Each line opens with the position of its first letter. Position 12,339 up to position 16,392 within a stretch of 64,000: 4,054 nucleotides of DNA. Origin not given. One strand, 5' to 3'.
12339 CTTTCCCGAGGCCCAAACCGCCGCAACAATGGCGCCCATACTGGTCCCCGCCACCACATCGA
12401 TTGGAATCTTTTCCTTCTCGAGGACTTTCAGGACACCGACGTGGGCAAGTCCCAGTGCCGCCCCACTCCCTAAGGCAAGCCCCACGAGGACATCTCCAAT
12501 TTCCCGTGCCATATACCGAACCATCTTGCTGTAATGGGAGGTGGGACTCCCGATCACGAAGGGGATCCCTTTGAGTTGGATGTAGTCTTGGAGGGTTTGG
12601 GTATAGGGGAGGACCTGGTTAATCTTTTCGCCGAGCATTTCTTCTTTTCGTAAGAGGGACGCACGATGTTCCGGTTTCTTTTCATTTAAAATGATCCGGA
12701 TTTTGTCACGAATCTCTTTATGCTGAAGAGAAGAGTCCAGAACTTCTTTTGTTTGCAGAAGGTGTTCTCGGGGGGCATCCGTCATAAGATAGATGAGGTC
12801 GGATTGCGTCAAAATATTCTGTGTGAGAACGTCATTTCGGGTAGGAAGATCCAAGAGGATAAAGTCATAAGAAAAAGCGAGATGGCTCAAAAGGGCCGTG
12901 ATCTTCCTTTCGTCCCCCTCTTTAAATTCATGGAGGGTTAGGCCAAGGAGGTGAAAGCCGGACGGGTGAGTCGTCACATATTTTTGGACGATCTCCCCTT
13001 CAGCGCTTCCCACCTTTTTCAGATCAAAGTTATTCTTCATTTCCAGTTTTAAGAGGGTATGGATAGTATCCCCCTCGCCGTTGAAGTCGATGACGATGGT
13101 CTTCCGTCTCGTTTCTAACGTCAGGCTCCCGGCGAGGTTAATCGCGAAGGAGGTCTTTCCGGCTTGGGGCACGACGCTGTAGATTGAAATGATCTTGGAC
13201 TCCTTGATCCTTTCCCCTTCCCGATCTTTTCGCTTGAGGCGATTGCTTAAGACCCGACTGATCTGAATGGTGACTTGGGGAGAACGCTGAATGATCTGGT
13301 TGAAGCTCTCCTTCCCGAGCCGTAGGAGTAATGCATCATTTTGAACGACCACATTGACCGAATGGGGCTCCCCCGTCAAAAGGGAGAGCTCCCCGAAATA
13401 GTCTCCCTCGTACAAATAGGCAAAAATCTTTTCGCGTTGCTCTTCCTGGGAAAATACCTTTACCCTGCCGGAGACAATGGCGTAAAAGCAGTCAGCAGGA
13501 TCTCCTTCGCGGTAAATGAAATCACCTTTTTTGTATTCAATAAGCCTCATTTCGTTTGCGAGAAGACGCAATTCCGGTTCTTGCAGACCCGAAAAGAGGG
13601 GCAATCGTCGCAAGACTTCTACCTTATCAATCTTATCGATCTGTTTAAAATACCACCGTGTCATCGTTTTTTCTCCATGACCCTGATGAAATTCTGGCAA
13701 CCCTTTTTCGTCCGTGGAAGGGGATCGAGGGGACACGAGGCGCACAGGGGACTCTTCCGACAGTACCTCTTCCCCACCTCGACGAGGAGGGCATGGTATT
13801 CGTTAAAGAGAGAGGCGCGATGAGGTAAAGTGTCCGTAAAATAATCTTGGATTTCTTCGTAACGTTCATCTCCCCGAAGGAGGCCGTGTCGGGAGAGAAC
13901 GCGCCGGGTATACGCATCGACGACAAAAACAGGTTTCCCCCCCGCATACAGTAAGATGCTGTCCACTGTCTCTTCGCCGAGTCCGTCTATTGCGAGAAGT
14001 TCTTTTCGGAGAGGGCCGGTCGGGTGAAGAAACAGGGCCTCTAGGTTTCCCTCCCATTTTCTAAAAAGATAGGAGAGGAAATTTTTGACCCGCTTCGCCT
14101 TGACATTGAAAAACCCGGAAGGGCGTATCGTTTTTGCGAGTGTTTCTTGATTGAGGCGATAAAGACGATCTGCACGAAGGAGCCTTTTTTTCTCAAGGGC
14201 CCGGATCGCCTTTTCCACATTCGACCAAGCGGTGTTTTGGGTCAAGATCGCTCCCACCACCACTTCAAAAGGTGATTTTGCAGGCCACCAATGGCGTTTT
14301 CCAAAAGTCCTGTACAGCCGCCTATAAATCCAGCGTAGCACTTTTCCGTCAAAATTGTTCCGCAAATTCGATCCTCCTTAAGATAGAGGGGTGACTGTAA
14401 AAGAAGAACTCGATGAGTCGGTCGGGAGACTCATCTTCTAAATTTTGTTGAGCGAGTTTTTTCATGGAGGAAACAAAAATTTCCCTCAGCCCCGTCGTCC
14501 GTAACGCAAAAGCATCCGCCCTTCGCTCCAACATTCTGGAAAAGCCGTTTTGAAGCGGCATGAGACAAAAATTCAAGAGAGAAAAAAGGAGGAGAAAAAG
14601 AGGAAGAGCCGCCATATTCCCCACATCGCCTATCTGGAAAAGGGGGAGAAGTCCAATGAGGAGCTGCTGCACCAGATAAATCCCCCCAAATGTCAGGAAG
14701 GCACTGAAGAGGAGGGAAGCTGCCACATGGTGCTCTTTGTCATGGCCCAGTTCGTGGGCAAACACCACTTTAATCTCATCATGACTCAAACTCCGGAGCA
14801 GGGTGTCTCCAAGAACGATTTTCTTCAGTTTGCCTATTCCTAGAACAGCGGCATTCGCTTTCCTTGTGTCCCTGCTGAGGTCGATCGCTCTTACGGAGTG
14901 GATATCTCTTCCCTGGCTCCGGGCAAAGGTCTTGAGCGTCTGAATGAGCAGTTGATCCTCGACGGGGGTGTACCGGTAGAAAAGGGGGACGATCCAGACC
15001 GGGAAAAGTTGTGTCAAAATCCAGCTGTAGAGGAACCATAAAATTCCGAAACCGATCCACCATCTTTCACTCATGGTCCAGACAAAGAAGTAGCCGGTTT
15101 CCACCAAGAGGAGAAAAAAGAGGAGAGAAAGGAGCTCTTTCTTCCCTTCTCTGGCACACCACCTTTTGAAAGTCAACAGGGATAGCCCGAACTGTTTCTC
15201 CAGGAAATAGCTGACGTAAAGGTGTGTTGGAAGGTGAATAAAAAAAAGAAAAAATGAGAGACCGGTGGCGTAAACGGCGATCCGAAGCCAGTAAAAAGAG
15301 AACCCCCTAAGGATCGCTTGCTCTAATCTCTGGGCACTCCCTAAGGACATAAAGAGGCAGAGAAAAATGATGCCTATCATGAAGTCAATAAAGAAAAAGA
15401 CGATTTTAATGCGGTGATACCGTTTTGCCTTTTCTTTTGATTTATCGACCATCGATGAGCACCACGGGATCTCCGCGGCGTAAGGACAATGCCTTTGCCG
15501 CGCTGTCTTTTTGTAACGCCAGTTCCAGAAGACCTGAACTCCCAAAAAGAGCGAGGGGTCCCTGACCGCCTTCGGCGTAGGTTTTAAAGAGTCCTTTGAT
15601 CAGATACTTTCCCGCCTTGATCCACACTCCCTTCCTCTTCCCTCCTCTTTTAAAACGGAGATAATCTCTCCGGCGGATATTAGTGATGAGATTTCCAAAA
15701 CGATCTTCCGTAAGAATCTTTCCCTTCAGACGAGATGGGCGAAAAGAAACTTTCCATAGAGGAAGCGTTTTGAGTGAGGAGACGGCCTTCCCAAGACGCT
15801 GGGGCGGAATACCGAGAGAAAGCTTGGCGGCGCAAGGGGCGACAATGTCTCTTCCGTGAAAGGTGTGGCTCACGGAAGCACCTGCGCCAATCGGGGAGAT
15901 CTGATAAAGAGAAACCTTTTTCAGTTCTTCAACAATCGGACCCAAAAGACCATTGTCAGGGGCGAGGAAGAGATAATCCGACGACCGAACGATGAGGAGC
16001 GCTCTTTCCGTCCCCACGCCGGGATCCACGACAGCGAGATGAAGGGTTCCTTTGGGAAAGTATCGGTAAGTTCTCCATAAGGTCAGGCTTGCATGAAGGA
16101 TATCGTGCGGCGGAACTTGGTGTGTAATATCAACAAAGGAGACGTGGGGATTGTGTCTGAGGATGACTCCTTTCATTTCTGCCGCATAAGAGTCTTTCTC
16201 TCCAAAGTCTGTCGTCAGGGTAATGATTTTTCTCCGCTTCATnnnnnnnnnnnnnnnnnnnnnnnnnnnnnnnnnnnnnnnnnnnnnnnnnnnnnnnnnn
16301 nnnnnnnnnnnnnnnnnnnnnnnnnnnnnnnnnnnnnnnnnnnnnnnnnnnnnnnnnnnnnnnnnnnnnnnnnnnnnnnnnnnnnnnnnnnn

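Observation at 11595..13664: cNMP-binding / degenerate MinD-like / patatin phospholipase fusion, translationally coupled to an endonuclease III-like gene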

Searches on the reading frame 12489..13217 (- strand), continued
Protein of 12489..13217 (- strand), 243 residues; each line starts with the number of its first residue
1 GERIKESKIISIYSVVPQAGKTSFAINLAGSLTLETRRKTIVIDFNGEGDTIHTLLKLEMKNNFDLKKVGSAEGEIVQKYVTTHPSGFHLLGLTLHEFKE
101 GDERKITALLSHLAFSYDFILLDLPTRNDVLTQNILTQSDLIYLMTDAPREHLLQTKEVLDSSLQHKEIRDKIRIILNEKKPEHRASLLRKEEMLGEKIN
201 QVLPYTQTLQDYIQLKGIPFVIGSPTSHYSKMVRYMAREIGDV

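Call 61: find_encoding_contigs(protein=P0148, flank=9000, max_places=1)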
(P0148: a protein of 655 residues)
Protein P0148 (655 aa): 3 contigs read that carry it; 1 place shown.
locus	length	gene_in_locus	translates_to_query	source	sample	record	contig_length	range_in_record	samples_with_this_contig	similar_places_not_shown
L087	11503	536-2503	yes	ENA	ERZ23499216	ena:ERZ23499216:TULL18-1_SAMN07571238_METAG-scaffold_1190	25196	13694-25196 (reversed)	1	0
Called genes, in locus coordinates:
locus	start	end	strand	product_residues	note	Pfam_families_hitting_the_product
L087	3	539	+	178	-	?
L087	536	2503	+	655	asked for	PF00027:cNMP_binding, PF01656:CbiA (weak), PF13614:AAA_31 (faint), PF01734:Patatin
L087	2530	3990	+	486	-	PF00501:AMP-binding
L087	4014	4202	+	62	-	PF00108:Thiolase_N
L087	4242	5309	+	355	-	PF00108:Thiolase_N, PF00109:ketoacyl-synt (faint), PF02803:Thiolase_C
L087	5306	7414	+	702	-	PF00378:ECH_1, PF16113:ECH_2, PF02737:3HCDH_N, PF00725:3HCDH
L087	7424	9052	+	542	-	PF02770:Acyl-CoA_dh_M, PF00441:Acyl-CoA_dh_1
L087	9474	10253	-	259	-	-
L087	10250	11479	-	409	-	-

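Call 62: find_encoding_contigs(protein=P0277, flank=9000, max_places=1)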
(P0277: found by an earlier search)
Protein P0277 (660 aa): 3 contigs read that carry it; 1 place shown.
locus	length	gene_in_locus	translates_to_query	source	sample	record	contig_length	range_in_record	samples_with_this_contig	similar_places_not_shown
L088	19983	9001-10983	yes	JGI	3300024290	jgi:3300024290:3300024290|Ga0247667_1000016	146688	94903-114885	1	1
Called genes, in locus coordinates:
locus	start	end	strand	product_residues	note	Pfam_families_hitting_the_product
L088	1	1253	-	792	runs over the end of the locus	PF19190:BACON_2 (faint)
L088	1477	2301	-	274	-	PF00793:DAHP_synth_1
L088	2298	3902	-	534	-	PF06418:CTP_synth_N, PF00117:GATase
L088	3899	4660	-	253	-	PF02348:CTP_transf_3, PF12804:NTP_transf_3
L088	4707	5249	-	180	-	PF03352:Adenine_glyco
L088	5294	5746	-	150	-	PF07883:Cupin_2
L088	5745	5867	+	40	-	-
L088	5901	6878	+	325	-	PF02195:ParB_N, PF17762:HTH_ParB, PF23552:ParB_C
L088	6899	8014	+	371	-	PF16491:Peptidase_M48_N, PF01435:Peptidase_M48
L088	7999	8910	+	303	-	PF04389:Peptidase_M28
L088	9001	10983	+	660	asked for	PF00027:cNMP_binding, PF13614:AAA_31 (faint), PF01734:Patatin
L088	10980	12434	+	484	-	PF00501:AMP-binding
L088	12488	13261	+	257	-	PF01738:DLH, PF12146:Hydrolase_4 (faint), PF00326:Peptidase_S9 (faint), PF08840:BAAT_C (faint)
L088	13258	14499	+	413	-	PF00108:Thiolase_N, PF00109:ketoacyl-synt (weak), PF02803:Thiolase_C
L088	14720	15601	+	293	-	-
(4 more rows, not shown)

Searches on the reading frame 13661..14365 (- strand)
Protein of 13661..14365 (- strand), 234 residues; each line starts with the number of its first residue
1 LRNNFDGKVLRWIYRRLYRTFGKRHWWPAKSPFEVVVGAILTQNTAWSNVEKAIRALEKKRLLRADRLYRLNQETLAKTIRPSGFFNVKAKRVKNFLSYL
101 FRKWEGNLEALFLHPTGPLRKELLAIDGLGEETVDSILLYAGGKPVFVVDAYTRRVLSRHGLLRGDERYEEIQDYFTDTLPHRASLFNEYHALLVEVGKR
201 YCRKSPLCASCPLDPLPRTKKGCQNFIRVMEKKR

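Call 4: search_protein_families(library=pfam, proteins=[window:13661-14365:-], max_evalue=0.01)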
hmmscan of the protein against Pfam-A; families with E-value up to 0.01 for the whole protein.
window:13661-14365:- (234 aa): 1 family
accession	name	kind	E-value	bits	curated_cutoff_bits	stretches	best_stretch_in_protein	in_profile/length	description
PF00730.31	HhH-GPD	-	2.1e-16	60.7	26.2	1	37-178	1-104/108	HhH-GPD superfamily base excision DNA repair protein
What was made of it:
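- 13661..14365 (-): HhH-GPD glycosylase gene (EndoIII/MagIII-like). A neighbour, not a conserved partner. Pfam HhH-GPD E 2e-16 (call 4).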

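Call 5: search_protein_families(library=ncbifam, proteins=[window:13661-14365:-], max_evalue=0.01)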
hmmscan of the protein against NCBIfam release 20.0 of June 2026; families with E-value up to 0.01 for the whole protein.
window:13661-14365:- (234 aa): 7 families
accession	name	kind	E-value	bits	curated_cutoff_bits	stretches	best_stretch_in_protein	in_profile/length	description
NF010494.0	PRK13913.1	equivalog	1e-30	107.2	192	1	24-182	24-182/220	3-methyladenine DNA glycosylase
TIGR01083.1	nth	equivalog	2.4e-18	66.5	211.7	1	30-208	25-192/192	endonuclease III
NF053634.1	MonDNAglycDR2438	equivalog_domain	4.1e-18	65.7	400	1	14-213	2-200/219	monofunctional DNA glycosylase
TIGR01084.1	mutY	equivalog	1e-09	38.4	286.5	1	119-215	105-204/277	A/G-specific adenine glycosylase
NF007978.0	PRK10702.1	equivalog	1.1e-08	35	405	1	30-217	27-203/211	endonuclease III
NF010488.0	PRK13910.1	equivalog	2e-06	27.4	471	1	122-221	74-171/290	adenine-specific DNA glycosylase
NF008132.0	PRK10880.1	equivalog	0.00031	19.9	427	1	5-214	7-206/351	A/G-specific adenine glycosylase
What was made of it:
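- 13661..14365 (-): NCBIfam hits are below their cutoffs (call 5).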

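Call 6: search_protein_families(library=padloc, proteins=[window:13661-14365:-], max_evalue=0.01)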
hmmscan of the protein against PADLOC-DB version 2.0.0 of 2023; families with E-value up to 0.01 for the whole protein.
window:13661-14365:- (234 aa): 1 family
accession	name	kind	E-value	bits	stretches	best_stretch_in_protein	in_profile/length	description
PDLC03398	REase_II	-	1.7e-05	22.6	1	25-160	28-154/221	Type II nicking endonuclease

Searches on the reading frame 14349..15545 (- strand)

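Call 4: search_protein_families(library=pfam, proteins=[window:14349-15545:-], max_evalue=0.01)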
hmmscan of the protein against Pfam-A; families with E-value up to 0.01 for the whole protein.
window:14349-15545:- (398 aa): 3 families
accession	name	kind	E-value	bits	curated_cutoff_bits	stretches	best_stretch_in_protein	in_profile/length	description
PF01435.24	Peptidase_M48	-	1.8e-25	90.3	20.3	1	200-396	7-183/186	Peptidase family M48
PF16491.10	Peptidase_M48_N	-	2.2e-17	63.9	27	1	33-190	20-178/179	CAAX prenyl protease N-terminal, five membrane helices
PF05569.17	Peptidase_M56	-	0.00029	20.6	31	1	188-283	128-218/296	BlaR1 peptidase M56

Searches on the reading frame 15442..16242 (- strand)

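Call 4: search_protein_families(library=pfam, proteins=[window:15442-16242:-], max_evalue=0.01)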
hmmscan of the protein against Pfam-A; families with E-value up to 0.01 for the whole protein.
window:15442-16242:- (266 aa): 2 families
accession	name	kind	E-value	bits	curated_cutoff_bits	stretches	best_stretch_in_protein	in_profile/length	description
PF01887.21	SAM_HAT_N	-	4e-52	176.3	26.3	1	7-151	1-145/145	SAM hydroxide adenosyltransferase N-terminal domain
PF20257.3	SAM_HAT_C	-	6.8e-18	65.2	25.5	1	174-260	1-83/84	SAM hydroxide adenosyltransferase C-terminal domain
